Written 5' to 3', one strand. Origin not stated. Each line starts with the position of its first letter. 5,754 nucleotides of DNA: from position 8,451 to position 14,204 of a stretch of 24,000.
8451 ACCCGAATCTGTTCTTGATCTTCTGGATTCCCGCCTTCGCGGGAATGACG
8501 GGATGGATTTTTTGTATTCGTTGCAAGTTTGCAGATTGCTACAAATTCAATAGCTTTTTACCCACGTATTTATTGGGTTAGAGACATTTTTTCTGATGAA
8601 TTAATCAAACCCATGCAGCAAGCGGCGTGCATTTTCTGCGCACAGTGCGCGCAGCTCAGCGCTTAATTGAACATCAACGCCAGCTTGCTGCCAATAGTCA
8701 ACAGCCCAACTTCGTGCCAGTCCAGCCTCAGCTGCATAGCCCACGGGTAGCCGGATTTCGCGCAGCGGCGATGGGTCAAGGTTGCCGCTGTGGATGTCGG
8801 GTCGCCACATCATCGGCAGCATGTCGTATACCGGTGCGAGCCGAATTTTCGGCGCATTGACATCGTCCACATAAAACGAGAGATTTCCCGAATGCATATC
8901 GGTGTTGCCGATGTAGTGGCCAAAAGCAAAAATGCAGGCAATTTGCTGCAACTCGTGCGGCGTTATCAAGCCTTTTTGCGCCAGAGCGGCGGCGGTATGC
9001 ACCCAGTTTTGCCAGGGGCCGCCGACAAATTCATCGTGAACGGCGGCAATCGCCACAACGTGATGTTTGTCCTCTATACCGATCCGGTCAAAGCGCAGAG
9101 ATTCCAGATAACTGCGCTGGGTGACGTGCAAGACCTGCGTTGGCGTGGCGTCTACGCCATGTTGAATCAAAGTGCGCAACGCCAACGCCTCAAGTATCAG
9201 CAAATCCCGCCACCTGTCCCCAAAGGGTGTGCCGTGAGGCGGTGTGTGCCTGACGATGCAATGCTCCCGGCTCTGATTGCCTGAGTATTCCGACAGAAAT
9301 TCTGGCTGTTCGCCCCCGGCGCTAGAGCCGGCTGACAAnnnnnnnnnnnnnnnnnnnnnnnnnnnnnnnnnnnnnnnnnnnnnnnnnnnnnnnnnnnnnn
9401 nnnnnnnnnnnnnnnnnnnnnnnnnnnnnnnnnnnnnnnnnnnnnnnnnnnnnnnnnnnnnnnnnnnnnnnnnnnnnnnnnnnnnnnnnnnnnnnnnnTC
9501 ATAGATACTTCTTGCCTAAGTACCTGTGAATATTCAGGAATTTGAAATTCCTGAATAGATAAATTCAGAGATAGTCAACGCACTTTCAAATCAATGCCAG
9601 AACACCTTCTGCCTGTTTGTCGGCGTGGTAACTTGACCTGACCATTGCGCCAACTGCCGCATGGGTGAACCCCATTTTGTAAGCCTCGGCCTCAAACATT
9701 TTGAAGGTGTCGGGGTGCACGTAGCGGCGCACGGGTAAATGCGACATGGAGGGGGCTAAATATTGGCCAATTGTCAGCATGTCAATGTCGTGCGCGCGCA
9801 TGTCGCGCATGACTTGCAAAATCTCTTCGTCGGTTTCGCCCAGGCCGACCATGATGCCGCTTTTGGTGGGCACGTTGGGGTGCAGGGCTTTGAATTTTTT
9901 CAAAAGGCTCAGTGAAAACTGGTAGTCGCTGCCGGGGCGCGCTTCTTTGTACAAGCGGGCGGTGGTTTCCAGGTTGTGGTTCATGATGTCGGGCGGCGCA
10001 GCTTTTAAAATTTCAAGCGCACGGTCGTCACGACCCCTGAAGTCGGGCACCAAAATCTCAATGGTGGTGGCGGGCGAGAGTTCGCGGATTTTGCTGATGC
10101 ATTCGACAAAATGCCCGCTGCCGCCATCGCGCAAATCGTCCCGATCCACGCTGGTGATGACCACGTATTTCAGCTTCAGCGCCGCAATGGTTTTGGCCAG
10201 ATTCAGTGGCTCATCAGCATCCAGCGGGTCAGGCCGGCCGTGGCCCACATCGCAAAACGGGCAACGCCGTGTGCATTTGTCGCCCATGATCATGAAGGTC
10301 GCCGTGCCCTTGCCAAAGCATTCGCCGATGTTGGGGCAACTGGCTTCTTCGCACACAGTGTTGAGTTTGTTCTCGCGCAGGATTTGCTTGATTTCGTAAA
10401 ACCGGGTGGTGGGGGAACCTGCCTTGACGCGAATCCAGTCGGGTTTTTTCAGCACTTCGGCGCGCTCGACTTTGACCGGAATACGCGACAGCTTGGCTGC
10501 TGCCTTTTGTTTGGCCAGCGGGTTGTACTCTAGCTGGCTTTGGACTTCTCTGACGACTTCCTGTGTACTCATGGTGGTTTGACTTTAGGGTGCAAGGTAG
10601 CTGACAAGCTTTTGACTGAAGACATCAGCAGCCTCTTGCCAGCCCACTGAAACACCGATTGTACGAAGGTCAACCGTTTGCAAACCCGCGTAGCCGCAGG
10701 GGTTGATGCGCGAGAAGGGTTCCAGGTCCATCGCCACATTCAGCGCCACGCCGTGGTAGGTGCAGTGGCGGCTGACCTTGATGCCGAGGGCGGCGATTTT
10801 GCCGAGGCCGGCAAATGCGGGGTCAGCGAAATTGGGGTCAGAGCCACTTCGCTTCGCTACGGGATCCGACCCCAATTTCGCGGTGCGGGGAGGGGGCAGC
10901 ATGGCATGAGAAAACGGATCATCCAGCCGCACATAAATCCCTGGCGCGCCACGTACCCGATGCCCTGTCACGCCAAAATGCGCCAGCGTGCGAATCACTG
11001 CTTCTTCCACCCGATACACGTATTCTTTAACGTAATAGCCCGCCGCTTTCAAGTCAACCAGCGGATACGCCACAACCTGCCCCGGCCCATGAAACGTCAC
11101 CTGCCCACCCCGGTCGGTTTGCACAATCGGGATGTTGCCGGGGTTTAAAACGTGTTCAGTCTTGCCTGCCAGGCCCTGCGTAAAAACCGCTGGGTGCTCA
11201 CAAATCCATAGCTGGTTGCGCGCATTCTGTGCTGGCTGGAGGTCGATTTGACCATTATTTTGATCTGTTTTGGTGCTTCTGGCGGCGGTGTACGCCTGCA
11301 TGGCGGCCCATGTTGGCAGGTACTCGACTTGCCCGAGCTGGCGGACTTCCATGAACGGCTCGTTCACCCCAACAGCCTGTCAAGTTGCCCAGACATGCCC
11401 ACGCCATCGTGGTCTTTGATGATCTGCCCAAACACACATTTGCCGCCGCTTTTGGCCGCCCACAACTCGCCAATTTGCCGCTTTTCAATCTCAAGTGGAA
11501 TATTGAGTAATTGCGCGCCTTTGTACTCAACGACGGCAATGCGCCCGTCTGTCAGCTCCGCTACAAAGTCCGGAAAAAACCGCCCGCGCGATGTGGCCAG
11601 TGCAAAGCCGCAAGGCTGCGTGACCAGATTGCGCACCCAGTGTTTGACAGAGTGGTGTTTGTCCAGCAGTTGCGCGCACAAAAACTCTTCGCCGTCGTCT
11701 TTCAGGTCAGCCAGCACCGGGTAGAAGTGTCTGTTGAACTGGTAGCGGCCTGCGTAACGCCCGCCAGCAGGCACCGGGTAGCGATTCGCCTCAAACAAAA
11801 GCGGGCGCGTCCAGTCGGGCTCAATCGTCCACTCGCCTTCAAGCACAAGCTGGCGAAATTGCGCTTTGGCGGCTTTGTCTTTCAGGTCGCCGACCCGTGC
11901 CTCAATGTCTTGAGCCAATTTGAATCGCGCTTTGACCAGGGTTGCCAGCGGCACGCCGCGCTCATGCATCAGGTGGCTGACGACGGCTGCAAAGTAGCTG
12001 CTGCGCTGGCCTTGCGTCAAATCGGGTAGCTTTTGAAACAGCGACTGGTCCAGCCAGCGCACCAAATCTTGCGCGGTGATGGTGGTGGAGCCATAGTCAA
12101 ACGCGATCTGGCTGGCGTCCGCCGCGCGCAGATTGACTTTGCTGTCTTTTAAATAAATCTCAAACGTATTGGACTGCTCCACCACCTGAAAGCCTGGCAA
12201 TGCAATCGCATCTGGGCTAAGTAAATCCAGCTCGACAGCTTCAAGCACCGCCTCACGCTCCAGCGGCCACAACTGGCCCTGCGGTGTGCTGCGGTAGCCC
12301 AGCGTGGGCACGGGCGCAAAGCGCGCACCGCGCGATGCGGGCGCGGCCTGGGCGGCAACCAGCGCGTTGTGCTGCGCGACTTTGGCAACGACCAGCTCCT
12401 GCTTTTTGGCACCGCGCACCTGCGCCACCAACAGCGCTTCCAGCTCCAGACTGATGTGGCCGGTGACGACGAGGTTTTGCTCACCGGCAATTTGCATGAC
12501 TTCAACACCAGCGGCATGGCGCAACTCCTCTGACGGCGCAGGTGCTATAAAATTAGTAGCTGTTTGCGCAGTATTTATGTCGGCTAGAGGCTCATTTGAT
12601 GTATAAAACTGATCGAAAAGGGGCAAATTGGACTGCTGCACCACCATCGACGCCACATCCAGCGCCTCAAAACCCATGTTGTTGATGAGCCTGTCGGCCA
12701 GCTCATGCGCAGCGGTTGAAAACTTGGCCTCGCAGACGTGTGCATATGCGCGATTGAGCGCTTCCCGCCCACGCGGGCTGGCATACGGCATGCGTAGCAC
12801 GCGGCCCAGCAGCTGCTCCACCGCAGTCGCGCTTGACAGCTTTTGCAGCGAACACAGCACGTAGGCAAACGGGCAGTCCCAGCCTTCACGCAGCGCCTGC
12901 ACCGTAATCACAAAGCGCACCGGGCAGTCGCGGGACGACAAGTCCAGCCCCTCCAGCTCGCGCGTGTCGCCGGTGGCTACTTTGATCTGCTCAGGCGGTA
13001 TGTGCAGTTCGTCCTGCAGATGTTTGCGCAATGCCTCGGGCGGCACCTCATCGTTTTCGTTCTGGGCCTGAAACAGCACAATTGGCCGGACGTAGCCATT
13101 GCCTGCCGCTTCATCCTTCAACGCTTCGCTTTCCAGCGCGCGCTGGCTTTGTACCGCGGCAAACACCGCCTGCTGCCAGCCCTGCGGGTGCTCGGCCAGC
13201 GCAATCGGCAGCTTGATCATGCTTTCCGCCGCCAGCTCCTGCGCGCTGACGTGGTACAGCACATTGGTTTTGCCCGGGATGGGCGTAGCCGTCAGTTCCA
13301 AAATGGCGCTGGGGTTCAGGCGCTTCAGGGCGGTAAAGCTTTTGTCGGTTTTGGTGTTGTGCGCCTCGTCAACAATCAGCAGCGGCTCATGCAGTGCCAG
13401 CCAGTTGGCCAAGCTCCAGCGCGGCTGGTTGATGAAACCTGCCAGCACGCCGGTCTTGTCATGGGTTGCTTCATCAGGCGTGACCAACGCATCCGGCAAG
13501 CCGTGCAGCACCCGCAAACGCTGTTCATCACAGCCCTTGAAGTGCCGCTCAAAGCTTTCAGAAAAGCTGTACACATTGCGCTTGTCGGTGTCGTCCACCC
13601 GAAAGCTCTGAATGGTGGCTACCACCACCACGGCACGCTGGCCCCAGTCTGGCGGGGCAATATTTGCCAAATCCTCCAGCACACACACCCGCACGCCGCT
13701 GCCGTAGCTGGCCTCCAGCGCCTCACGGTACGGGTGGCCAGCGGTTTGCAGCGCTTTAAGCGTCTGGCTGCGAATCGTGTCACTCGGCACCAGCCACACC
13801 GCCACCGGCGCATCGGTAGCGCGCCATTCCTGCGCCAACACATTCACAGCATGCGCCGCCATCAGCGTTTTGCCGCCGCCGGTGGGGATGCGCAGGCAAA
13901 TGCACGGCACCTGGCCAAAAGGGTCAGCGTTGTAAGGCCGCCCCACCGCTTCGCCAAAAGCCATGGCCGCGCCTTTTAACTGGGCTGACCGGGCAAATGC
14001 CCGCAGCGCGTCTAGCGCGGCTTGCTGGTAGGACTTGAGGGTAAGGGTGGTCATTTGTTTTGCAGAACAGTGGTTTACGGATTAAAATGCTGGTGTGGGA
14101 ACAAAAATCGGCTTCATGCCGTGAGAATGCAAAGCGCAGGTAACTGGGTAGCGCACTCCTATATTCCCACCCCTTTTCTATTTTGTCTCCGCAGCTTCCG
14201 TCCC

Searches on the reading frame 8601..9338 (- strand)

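Call 5: search_protein_families(library=pfam, proteins=[window:8601-9338:-])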
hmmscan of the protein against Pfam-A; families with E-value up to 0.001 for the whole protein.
window:8601-9338:- (245 aa): 1 family
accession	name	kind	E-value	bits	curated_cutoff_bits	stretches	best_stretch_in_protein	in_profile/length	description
PF07804.18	HipA_C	-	4.7e-18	66.1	30.5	1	5-184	1-171/213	HipA-like C-terminal domain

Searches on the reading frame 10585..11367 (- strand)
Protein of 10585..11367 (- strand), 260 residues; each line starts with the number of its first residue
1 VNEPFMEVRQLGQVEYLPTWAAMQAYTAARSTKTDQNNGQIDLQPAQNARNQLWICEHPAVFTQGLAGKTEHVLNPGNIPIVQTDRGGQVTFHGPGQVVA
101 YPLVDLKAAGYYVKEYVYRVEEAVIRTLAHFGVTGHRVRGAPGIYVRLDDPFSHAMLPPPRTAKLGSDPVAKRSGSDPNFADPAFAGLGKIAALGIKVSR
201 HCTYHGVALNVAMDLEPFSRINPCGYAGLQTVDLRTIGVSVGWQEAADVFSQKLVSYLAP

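Call 5: search_protein_families(library=pfam, proteins=[window:10585-11367:-])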
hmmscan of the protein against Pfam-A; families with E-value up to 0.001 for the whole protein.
window:10585-11367:- (260 aa): 2 families
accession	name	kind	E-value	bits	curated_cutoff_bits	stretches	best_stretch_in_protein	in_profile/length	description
PF21948.1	LplA-B_cat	-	3.6e-27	96.1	27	1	47-250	19-195/200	Lipoyl protein ligase A/B catalytic domain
PF03099.24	BPL_LplA_LipB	-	0.00073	19.9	21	0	75-146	22-95/133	Biotin/lipoate A/B protein ligase family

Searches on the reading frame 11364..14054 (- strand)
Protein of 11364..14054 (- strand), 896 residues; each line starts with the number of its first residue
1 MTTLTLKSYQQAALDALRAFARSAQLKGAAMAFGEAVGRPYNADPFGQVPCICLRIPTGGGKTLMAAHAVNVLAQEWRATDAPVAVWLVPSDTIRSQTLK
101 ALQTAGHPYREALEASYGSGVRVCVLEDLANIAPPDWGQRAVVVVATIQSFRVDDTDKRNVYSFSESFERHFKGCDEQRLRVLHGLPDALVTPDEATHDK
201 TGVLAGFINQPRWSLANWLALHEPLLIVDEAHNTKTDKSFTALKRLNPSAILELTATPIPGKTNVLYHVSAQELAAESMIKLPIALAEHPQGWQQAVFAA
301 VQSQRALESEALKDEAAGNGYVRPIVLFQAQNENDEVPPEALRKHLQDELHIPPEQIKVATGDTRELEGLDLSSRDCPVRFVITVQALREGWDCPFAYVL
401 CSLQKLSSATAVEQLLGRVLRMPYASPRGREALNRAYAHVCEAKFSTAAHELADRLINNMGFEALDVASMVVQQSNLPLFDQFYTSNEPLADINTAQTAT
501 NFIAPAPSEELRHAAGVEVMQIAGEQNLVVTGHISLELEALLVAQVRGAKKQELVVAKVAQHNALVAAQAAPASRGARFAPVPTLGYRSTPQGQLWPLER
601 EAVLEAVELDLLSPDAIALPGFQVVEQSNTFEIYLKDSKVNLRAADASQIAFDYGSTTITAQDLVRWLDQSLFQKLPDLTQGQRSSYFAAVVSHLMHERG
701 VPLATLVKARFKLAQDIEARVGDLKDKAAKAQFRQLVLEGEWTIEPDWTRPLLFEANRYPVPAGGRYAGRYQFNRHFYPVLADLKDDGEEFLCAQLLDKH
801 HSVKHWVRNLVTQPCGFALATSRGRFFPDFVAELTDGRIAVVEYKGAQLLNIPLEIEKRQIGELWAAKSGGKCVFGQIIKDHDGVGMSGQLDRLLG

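Call 5: search_protein_families(library=pfam, proteins=[window:11364-14054:-])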
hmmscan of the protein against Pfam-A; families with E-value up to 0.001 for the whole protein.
window:11364-14054:- (896 aa): 2 families
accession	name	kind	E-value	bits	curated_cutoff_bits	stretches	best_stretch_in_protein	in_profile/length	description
PF04851.21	ResIII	-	2.7e-14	53.8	22.5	1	4-258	2-162/164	Type III restriction enzyme, res subunit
PF00270.35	DEAD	-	2.8e-06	27.6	26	0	52-129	17-92/167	DEAD/DEAH box helicase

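Call 15: find_encoding_contigs(protein=window:11364-14054:-, flank=6000, max_places=10)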
Protein window:11364-14054:- (896 aa): no gene with exactly this product is on record in the collection.

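Call 16: find_related_loci(query=window:11364-14054:-, collection=genome_contigs, flank=6000)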
Query window:11364-14054:- (896 aa) in genome_contigs; peptide patterns used: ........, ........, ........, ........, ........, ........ (x = any residue, [..] = any of these).
112 stretches matched a pattern; 48 encode a relative of the query (tblastn E <= 1e-3); 48 distinct loci.
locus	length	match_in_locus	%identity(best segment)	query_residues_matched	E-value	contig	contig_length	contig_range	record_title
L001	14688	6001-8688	94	1-896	0e+0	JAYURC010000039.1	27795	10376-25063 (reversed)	MAG: Polaromonas sp. isolate GL115_UP_metabinner_4 GL115_UP_metabinner_4_38, whole genome shotgun sequence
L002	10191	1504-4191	94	1-896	0e+0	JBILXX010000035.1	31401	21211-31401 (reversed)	MAG: Polaromonas sp. isolate ME2018-11-08GD_3300042901_group8_bin35 Rohwer_bin2203_scaffold_553_c1, whole genome shotgun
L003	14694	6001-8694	93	1-894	0e+0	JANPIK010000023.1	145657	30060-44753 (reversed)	MAG: Polaromonas sp. isolate VAR_61_metabat_80 VAR_61_k141_2792585, whole genome shotgun sequence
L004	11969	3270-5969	92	1-896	0e+0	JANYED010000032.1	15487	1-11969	MAG: Polaromonas sp. isolate 337R_metabinner_20_sub 337R_k141_265831, whole genome shotgun sequence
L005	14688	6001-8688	88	1-896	0e+0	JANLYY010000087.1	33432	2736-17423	MAG: Polaromonas sp. isolate OTE_14_metabat.17 OTE_14_k141_1286800, whole genome shotgun sequence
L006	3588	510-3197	86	1-896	0e+0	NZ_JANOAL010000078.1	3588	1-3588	MAG: Polaromonas sp. isolate VAR_18_metabat_307 VAR_18_k141_908187, whole genome shotgun sequence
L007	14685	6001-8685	87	1-895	0e+0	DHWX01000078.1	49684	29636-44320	MAG TPA_asm: Polaromonas sp. UBA5171 UBA5171_contig_608, whole genome shotgun sequence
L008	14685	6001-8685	86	1-895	0e+0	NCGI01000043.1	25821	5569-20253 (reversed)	MAG: Polaromonas sp. 28-63-22 04302015_28_scaffold_893, whole genome shotgun sequence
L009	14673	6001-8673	86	1-895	0e+0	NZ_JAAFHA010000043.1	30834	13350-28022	MAG: Rhodoferax sp. isolate Bin2_7 scaffold_575, whole genome shotgun sequence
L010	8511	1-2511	93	60-896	0e+0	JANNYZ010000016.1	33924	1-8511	MAG: Polaromonas sp. isolate VAR_25_metabat_291 VAR_25_k141_2212143, whole genome shotgun sequence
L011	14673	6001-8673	86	1-895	0e+0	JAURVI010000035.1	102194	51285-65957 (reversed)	MAG: Polaromonas sp. isolate E1_concoct.bin.12 E1_k141_154355, whole genome shotgun sequence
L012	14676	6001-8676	85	1-896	0e+0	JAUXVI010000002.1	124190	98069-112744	MAG: Hylemonella sp. isolate C15_concoct.bin.55 C15_k141_354767, whole genome shotgun sequence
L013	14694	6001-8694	85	1-895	0e+0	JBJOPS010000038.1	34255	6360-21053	MAG: Pseudomonadota bacterium isolate whiteclaycreek1_2019_sw_WHONDRS-S19S_0037_B_bin.40 scaffold_214543, whole genome s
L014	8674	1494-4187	84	1-895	0e+0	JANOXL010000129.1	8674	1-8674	MAG: Rhodoferax sp. isolate VAR_35_metabat_208 VAR_35_k141_2279067, whole genome shotgun sequence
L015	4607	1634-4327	84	1-895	0e+0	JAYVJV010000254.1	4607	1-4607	MAG: Polaromonas sp. isolate GL53_Down_metabinner_23_sub GL53_Down_metabinner_23_sub_253, whole genome shotgun sequence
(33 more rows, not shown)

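Call 68: search_protein_families(library=padloc, proteins=[window:11364-14054:-, L013:5054-5857:+, L005:5423-5890:+, L001:4138-5859:+], max_evalue=0.01)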
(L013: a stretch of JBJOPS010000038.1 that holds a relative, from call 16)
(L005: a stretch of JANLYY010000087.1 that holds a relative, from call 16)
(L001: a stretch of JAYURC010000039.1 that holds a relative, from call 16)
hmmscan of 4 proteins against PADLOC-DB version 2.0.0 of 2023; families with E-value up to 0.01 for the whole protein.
window:11364-14054:- (896 aa): 7 families
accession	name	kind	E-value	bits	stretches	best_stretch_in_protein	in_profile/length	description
PDLC03650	REase_III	-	5.5e-206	684.8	1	5-892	3-891/898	Type III restriction enzyme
PDLC03653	REase_III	-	3.3e-63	212.1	1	48-447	86-494/883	Type III restriction enzyme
PDLC03648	REase_III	-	1.2e-14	51.5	2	221-437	131-369/871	Type III restriction enzyme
PDLC03647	REase_III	-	2.9e-11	40.2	1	372-424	500-552/989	Type III restriction enzyme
PDLC03649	REase_III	-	1.1e-10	38.1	2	374-424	490-540/973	Type III restriction enzyme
PDLC02707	PbeA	-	8.3e-05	19.4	0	54-156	273-369/672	PbeA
PDLC02704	PbeA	-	0.0029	14.1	0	54-106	275-328/682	PbeA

L013:5054-5857:+ (268 aa): 1 family
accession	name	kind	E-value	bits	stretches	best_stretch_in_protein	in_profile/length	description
PDLC02917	DUF3800_VII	-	1.3e-11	42.3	1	2-240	3-213/233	-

L005:5423-5890:+ (156 aa): 0 families

L001:4138-5859:+ (574 aa): 2 families
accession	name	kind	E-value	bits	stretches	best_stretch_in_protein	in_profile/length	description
PDLC02402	Aga_SIR2-PNTD1-PNTD2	-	1.5e-06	24.7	1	276-389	417-538/876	Class I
PDLC02418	Aga_SIR2-Kinase-PNTD1-PNTD2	-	0.00059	16.1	0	293-389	311-416/756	Class I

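Call 96: find_related_loci(query=L013:5054-5857:+, collection=viral_contigs, flank=1500)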
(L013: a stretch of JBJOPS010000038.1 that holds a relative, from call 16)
Query L013:5054-5857:+ (268 aa) in viral_contigs; peptide patterns used: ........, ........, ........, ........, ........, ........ (x = any residue, [..] = any of these).
No stretch of DNA in the collection matches any of the patterns.

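Call 97: find_homologous_proteins(query=L013:5054-5857:+, max_evalue=1e-20)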
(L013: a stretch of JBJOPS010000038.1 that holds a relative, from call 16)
Query L013:5054-5857:+ (268 aa): 3648 proteins with E <= 1e-20 among 4982 candidates; the best 120 are listed.
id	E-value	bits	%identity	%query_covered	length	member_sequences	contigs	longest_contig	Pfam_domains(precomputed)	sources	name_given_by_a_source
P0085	7.4e-169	577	95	100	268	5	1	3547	PF12686.13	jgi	-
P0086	1.2e-149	515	85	100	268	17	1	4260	PF12686.13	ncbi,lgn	-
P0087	2.0e-149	514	85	100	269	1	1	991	PF12686.13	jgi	jgi:Protein of unknown function (DUF3800)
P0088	1.6e-147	508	84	100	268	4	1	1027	PF12686.13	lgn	-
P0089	1.9e-147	507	85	100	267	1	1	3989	PF12686.13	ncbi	-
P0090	7.7e-146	502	82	100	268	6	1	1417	PF12686.13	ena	-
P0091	2.6e-145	500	79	99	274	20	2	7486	PF12686.13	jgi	jgi:Protein of unknown function (DUF3800)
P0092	1.4e-144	498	80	99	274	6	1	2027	PF12686.13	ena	-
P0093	3.3e-144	497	82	100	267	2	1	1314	PF12686.13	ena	-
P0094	4.0e-143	493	78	100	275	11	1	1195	PF12686.13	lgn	-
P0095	8.6e-143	492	79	99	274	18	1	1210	PF12686.13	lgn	-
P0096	2.3e-142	491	79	99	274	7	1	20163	PF12686.13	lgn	-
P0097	3.9e-142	490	81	100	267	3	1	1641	PF12686.13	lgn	-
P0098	7.6e-141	486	77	99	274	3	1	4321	PF12686.13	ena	-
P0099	1.7e-139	481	79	100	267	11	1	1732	PF12686.13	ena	-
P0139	6.0e-107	375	63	99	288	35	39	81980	PF12686.13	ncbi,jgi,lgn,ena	jgi:hypothetical protein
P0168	5.6e-95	335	63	99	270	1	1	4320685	PF12686.13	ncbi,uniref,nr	ncbi:DUF3800 domain-containing protein [Ottowia testudinis]|uniref:DUF3800 domain-containing protein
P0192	1.8e-92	327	58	100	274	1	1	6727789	PF12686.13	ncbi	ncbi:MAG: DUF3800 domain-containing protein [Rubrivivax sp.]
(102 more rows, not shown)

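Call 98: find_encoding_contigs(protein=P0168, flank=2500, max_places=2)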
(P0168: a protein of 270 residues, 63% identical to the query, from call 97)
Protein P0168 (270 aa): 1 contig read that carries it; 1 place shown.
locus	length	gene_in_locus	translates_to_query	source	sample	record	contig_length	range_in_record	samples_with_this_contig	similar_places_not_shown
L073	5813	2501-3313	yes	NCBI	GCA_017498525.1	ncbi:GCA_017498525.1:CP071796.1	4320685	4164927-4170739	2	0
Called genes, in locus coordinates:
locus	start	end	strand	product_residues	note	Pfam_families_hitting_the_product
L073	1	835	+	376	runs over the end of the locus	PF01381:HTH_3, PF06114:Peptidase_M78 (weak)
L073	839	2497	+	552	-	PF01555:N6_N4_Mtase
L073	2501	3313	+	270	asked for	PF12686:DUF3800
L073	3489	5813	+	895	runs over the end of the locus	PF04851:ResIII, PF00270:DEAD (faint)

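Call 99: find_encoding_contigs(protein=P0192, flank=2500, max_places=2)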
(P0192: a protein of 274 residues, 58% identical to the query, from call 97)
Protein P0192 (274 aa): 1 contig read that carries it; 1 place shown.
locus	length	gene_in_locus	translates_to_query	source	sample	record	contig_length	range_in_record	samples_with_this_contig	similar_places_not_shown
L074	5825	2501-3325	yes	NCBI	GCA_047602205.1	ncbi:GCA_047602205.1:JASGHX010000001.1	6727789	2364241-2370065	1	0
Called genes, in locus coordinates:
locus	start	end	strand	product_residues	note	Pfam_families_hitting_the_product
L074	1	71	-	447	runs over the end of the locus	PF01946:Thi4 (faint), PF07992:Pyr_redox_2 (faint), PF12831:FAD_oxidored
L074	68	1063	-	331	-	PF03401:TctC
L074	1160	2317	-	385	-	PF13458:Peripla_BP_6, PF13433:Peripla_BP_5, PF01094:ANF_receptor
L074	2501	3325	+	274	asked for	PF12686:DUF3800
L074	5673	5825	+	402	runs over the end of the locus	PF26965:MimR_N, PF01590:GAF, PF02954:HTH_8, PF13551:HTH_29 (faint)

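Call 100: find_encoding_contigs(protein=P0139, flank=2500, max_places=5)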
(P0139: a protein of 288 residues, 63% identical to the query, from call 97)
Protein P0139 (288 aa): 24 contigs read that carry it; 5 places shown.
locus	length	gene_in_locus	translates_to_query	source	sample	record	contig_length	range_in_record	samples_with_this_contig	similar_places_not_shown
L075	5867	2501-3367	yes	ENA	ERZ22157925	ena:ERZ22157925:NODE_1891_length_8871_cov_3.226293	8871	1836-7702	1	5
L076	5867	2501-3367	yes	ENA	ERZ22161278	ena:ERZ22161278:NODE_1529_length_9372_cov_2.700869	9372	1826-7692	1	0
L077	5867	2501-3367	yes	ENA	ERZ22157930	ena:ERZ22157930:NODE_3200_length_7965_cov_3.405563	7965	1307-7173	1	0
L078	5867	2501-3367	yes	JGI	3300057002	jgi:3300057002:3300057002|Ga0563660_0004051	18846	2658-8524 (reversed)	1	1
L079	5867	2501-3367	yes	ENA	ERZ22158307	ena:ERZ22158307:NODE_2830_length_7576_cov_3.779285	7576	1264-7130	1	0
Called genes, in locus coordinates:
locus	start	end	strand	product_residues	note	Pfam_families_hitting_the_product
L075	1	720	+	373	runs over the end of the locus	PF01381:HTH_3 (weak), PF06114:Peptidase_M78 (weak)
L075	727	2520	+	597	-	PF01555:N6_N4_Mtase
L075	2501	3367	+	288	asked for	PF12686:DUF3800 (weak)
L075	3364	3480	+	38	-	-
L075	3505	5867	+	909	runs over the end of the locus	PF04851:ResIII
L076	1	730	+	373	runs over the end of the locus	PF01381:HTH_3 (weak), PF06114:Peptidase_M78 (weak)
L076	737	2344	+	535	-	PF01555:N6_N4_Mtase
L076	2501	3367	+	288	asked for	PF12686:DUF3800 (weak)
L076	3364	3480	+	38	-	-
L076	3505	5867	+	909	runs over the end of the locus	PF04851:ResIII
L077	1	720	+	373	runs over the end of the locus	PF01381:HTH_3 (weak), PF06114:Peptidase_M78 (weak)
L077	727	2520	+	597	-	PF01555:N6_N4_Mtase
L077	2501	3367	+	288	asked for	PF12686:DUF3800 (weak)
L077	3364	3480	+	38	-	-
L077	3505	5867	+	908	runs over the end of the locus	PF04851:ResIII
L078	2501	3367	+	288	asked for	PF12686:DUF3800 (weak)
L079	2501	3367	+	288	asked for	PF12686:DUF3800 (weak)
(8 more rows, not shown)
